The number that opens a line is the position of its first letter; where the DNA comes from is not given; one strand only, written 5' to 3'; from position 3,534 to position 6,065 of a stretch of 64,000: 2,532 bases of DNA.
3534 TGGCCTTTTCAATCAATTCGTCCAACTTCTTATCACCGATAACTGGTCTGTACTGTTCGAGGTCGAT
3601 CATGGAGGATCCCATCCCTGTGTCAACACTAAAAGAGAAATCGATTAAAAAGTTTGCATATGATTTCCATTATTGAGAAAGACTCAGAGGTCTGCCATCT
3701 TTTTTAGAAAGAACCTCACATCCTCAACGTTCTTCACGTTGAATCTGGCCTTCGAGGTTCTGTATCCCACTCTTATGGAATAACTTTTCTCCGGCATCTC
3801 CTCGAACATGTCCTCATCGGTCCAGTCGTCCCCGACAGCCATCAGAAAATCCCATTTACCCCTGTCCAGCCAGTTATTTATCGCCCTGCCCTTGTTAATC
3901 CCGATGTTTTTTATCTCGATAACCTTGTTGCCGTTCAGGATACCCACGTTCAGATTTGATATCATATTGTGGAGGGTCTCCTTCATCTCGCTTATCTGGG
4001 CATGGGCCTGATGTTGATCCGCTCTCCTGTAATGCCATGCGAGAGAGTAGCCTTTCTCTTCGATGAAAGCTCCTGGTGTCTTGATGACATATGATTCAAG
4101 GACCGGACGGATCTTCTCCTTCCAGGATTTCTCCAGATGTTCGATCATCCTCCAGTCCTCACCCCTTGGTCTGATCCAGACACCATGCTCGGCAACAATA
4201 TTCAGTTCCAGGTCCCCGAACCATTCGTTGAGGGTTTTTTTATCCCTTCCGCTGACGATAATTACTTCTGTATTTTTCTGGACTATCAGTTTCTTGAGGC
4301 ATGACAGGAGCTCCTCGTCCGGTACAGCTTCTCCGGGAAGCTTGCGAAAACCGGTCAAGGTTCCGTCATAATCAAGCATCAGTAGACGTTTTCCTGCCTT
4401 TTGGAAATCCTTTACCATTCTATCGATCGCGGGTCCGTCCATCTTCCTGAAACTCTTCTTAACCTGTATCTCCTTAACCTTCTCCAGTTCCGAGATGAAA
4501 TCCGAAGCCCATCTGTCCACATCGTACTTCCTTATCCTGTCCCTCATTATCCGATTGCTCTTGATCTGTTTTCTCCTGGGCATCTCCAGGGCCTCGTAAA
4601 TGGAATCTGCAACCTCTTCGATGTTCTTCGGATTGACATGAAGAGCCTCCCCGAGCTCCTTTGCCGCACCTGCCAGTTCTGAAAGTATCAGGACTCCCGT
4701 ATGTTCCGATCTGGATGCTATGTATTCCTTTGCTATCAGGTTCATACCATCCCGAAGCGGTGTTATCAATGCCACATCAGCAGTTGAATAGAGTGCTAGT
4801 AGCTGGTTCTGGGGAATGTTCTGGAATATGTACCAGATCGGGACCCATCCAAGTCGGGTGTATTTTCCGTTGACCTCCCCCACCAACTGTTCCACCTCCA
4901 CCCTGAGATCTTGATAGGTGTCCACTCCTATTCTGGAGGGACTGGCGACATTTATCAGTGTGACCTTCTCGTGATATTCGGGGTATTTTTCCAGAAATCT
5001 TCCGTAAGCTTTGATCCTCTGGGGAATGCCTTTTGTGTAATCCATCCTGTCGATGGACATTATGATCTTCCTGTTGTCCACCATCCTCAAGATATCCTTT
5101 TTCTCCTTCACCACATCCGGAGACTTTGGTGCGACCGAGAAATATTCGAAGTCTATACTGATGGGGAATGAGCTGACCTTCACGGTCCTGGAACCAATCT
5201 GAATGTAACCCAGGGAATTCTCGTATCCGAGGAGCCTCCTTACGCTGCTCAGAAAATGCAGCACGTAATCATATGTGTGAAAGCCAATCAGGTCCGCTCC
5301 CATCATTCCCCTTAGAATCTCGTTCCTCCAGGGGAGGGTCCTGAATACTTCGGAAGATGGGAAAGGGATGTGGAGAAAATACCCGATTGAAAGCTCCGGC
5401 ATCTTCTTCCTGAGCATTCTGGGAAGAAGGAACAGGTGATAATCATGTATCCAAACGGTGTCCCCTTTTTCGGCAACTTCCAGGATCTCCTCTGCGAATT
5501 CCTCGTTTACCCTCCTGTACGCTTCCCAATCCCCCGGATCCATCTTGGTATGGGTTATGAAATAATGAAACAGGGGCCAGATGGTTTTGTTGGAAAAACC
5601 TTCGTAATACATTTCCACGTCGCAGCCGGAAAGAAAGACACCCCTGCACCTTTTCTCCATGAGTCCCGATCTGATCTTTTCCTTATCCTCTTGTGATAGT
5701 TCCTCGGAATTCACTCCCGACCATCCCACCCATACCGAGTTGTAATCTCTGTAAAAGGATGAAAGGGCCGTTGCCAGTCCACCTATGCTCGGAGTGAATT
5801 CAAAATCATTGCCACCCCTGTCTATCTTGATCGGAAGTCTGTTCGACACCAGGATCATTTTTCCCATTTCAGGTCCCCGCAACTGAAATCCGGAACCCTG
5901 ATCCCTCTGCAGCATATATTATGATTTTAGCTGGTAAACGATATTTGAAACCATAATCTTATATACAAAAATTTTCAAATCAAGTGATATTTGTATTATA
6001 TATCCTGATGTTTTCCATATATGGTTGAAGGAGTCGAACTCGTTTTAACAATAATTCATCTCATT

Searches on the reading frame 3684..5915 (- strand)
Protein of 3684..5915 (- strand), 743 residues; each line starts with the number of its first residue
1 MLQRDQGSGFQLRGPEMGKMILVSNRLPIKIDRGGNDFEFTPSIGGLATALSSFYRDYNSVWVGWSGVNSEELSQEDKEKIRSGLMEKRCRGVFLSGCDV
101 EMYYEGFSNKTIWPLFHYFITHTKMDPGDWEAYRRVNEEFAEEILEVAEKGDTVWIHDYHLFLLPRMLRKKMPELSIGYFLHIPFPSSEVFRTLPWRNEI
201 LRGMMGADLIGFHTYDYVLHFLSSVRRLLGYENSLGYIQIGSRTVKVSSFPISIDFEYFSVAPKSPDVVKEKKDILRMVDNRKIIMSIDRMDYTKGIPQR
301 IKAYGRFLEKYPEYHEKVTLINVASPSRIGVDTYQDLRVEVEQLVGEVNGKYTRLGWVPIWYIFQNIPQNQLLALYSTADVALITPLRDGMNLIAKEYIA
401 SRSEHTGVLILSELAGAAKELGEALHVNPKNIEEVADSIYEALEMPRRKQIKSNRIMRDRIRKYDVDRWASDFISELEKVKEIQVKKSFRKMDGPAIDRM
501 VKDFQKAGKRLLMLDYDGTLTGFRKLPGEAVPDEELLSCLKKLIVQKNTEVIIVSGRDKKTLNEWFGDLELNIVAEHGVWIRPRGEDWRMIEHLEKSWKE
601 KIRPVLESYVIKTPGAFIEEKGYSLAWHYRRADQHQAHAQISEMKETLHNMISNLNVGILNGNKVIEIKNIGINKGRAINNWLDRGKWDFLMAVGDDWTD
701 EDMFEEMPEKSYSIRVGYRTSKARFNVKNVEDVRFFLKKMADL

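Call 43: search_protein_families(library=ncbifam, proteins=[window:3684-5915:-], max_evalue=1e-10)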
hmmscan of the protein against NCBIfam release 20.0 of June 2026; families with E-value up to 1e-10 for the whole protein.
window:3684-5915:- (743 aa): 8 families
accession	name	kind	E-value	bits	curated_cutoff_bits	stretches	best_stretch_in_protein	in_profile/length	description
NF011071.0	PRK14501.1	equivalog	8.7e-304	1009.4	634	1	17-742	1-726/729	bifunctional alpha,alpha-trehalose-phosphate synthase (UDP-forming)/trehalose-phosphatase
TIGR02400.1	trehalose_OtsA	equivalog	1.2e-174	581.3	564.85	1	20-478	2-455/456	alpha,alpha-trehalose-phosphate synthase (UDP-forming)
TIGR02398.1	gluc_glyc_Psyn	equivalog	6.7e-113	377.9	569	2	238-483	241-486/487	glucosylglycerol-phosphate synthase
NF007513.0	PRK10117.1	equivalog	7.6e-108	361.4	759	1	17-487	1-461/474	alpha,alpha-trehalose-phosphate synthase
TIGR00685.1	T6PP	equivalog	9.3e-39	133.8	68.05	1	508-740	2-248/250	trehalose-phosphatase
NF007560.0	PRK10187.1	equivalog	3.3e-26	92.1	327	1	512-741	17-244/266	trehalose-phosphatase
TIGR01484.1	HAD-SF-IIB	subfamily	6.9e-23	81.9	41.8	1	511-706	1-214/221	HAD-IIB family hydrolase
TIGR00099.1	Cof-subfamily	subfamily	8.1e-11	42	137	0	636-705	149-221/256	Cof-type HAD-IIB family hydrolase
